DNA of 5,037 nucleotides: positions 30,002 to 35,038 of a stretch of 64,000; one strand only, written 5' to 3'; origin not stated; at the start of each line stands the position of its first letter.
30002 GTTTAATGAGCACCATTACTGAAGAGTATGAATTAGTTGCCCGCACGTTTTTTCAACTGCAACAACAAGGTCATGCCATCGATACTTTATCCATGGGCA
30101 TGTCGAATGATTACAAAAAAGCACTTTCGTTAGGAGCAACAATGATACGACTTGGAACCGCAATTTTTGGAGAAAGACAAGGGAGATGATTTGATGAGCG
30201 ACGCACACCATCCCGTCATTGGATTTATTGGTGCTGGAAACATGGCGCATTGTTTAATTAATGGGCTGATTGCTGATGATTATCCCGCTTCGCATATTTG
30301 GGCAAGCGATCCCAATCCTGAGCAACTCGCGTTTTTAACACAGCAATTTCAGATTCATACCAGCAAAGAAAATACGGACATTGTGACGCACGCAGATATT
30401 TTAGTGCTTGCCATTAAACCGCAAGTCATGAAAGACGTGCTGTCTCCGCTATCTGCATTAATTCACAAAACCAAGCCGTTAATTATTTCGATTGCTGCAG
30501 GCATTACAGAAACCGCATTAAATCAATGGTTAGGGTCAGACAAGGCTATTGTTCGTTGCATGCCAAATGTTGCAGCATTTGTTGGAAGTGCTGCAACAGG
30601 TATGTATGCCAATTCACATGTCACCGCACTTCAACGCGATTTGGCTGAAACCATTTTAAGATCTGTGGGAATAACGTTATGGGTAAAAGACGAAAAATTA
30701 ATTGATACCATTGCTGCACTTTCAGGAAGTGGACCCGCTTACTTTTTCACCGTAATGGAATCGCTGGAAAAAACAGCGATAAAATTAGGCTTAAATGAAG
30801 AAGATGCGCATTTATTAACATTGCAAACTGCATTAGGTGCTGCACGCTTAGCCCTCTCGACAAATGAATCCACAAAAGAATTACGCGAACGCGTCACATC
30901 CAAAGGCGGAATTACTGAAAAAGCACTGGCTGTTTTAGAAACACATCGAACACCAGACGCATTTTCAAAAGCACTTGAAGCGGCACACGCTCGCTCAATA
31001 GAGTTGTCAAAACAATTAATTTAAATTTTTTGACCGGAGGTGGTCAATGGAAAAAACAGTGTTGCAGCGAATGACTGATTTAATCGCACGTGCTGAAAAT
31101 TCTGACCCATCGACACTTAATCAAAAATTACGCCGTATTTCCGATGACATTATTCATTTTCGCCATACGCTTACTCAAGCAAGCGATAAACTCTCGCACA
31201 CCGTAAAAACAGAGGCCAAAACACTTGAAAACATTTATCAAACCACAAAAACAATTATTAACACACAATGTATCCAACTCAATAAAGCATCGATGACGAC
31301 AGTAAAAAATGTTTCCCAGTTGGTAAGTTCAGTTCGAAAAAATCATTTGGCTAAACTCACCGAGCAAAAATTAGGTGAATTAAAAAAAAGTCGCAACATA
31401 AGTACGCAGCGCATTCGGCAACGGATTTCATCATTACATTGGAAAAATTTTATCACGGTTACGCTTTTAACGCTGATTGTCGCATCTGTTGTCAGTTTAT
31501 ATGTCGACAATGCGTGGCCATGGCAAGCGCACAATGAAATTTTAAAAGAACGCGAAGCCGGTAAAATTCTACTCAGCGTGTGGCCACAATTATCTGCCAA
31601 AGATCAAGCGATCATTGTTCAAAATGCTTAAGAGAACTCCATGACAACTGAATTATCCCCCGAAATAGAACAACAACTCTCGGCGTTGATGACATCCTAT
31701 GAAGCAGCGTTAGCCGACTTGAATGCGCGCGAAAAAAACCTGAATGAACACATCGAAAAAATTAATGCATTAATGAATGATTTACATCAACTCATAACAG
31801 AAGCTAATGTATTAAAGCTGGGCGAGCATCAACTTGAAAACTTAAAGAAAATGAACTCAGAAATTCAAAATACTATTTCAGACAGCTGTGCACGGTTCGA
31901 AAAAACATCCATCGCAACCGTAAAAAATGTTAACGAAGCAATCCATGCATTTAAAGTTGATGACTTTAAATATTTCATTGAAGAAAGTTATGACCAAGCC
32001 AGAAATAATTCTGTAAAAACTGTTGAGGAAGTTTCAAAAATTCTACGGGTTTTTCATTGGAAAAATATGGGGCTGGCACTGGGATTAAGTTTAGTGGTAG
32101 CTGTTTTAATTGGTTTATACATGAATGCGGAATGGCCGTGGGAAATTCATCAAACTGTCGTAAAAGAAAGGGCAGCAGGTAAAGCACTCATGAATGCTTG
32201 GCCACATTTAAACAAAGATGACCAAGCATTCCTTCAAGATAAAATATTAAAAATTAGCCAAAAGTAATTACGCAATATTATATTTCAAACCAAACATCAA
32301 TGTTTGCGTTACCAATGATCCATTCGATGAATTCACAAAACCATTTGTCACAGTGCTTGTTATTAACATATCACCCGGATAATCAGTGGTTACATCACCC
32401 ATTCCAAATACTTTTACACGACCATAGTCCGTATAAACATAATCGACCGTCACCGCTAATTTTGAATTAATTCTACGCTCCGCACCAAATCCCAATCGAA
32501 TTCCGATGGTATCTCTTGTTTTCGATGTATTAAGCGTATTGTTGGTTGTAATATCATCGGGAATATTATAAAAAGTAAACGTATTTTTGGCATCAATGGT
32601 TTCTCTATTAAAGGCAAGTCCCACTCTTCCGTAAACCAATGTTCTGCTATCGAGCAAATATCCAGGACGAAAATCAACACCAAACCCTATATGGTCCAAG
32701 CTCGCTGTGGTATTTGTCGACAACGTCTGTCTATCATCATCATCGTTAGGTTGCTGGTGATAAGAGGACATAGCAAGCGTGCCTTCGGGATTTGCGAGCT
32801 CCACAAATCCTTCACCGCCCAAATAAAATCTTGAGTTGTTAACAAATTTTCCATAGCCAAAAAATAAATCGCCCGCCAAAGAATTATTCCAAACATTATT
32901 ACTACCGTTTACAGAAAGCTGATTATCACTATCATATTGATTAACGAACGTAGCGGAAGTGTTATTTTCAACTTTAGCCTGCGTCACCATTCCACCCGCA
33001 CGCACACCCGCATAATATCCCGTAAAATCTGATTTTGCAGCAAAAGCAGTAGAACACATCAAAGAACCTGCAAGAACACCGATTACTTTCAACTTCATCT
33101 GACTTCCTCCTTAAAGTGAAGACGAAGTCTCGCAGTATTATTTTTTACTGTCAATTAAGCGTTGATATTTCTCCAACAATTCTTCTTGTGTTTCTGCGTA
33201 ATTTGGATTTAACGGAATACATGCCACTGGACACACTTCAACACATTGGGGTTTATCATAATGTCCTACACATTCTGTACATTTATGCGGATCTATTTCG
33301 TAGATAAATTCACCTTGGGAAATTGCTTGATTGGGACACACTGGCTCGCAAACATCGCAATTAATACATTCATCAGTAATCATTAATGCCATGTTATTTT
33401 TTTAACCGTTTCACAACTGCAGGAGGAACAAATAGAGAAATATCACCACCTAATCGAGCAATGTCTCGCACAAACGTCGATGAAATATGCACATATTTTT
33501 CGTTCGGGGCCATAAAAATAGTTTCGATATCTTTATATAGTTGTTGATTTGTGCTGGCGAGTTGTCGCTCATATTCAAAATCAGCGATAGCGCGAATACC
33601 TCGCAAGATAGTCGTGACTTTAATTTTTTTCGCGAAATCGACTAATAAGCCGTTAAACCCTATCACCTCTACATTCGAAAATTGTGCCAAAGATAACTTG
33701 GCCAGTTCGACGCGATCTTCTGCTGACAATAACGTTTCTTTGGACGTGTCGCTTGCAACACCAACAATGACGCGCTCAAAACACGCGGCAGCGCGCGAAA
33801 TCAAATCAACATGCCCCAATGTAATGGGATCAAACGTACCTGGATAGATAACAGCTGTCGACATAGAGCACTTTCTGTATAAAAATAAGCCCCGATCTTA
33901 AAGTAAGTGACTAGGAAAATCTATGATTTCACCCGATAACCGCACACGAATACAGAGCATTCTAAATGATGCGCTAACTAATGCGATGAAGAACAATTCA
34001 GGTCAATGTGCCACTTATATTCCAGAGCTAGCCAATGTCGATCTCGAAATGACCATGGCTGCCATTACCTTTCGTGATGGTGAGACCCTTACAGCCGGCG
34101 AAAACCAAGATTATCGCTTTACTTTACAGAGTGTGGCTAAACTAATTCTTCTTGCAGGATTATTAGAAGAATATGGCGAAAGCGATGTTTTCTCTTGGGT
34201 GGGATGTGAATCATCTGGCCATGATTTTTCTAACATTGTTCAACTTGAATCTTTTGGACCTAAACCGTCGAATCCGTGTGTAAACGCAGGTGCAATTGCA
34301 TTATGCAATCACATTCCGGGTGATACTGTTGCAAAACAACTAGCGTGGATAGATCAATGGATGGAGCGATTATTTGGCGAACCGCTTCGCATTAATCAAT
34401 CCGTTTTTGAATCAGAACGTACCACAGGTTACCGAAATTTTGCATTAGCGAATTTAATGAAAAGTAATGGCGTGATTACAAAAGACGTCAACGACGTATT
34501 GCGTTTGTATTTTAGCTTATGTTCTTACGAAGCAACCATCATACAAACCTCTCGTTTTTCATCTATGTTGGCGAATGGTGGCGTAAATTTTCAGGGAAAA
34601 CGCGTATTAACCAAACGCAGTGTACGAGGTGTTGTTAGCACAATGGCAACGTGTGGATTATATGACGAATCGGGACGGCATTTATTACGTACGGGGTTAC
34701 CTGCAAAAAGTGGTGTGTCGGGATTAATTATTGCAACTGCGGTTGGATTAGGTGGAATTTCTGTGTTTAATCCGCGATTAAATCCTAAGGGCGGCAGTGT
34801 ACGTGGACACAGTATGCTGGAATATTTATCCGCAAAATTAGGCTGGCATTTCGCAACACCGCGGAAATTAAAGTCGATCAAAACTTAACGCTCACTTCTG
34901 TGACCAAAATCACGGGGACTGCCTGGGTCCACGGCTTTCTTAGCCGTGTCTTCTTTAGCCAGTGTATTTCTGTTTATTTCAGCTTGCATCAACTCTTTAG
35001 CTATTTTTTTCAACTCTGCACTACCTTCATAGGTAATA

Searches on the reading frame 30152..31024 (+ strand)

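Call 8: search_protein_families(library=ncbifam, proteins=[window:30152-31024:+], max_evalue=0.00001)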
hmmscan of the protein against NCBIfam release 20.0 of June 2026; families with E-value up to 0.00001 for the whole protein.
window:30152-31024:+ (290 aa): 6 families
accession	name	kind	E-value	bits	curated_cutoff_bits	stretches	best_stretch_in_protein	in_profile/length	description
TIGR00112.1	proC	equivalog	3e-73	246.7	196.75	1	23-285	1-263/263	pyrroline-5-carboxylate reductase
NF005813.0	PRK07679.1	exception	4.7e-56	190.2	404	1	22-289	5-272/279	pyrroline-5-carboxylate reductase ProI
NF008839.0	PRK11880.2-4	equivalog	9.2e-39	133.3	288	1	23-282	4-249/252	pyrroline-5-carboxylate reductase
NF005063.0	PRK06476.1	equivalog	2.2e-32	112.6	254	1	23-281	3-252/258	pyrroline-5-carboxylate reductase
NF005814.0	PRK07680.1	equivalog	1.7e-28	99.6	278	1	23-281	3-259/275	late competence protein ComER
NF005384.0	PRK06928.1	exception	1.6e-22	80.4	301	1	23-281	4-262/277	pyrroline-5-carboxylate reductase ProG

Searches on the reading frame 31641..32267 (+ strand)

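Call 39: search_protein_families(library=pfam, proteins=[window:31641-32267:+], max_evalue=0.001)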
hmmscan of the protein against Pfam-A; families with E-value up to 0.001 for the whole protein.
window:31641-32267:+ (208 aa): 1 family
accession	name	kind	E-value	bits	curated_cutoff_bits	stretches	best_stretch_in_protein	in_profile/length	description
PF01031.25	Dynamin_M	-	8e-05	22.4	28.5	1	7-130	80-206/287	Dynamin central region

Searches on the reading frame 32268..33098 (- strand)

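Call 39: search_protein_families(library=pfam, proteins=[window:32268-33098:-], max_evalue=0.001)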
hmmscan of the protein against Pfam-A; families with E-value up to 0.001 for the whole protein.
window:32268-33098:- (276 aa): 1 family
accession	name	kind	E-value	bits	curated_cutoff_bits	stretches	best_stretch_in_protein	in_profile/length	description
PF13505.12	OMP_b-brl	-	1.2e-11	45.6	28.7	1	9-232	3-158/175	Outer membrane protein beta-barrel domain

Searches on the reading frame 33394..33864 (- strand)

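Call 39: search_protein_families(library=pfam, proteins=[window:33394-33864:-], max_evalue=0.001)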
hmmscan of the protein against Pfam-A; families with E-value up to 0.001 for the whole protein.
window:33394-33864:- (156 aa): 2 families
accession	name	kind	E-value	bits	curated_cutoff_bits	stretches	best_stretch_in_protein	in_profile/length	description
PF01467.32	CTP_transf_like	-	6.2e-26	91.6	21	1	6-134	1-132/133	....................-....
PF08218.17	Citrate_ly_lig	-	5.9e-05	23.3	20.9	1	12-71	9-66/182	Citrate lyase ligase C-terminal domain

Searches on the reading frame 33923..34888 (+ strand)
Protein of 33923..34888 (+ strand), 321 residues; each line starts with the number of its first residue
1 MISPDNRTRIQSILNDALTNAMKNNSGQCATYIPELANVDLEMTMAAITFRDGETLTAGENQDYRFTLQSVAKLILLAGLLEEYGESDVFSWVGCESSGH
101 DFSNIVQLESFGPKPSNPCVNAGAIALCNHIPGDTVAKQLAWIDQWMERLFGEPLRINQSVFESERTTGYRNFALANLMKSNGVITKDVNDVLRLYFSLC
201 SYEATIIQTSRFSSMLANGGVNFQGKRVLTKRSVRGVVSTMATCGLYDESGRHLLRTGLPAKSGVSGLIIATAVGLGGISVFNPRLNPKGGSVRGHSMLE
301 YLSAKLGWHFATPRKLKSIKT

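Call 39: search_protein_families(library=pfam, proteins=[window:33923-34888:+], max_evalue=0.001)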
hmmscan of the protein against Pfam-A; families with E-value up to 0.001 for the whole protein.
window:33923-34888:+ (321 aa): 1 family
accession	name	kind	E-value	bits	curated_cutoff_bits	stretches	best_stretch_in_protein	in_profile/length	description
PF04960.20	Glutaminase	-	3.2e-89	299.3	27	1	27-309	1-284/286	Glutaminase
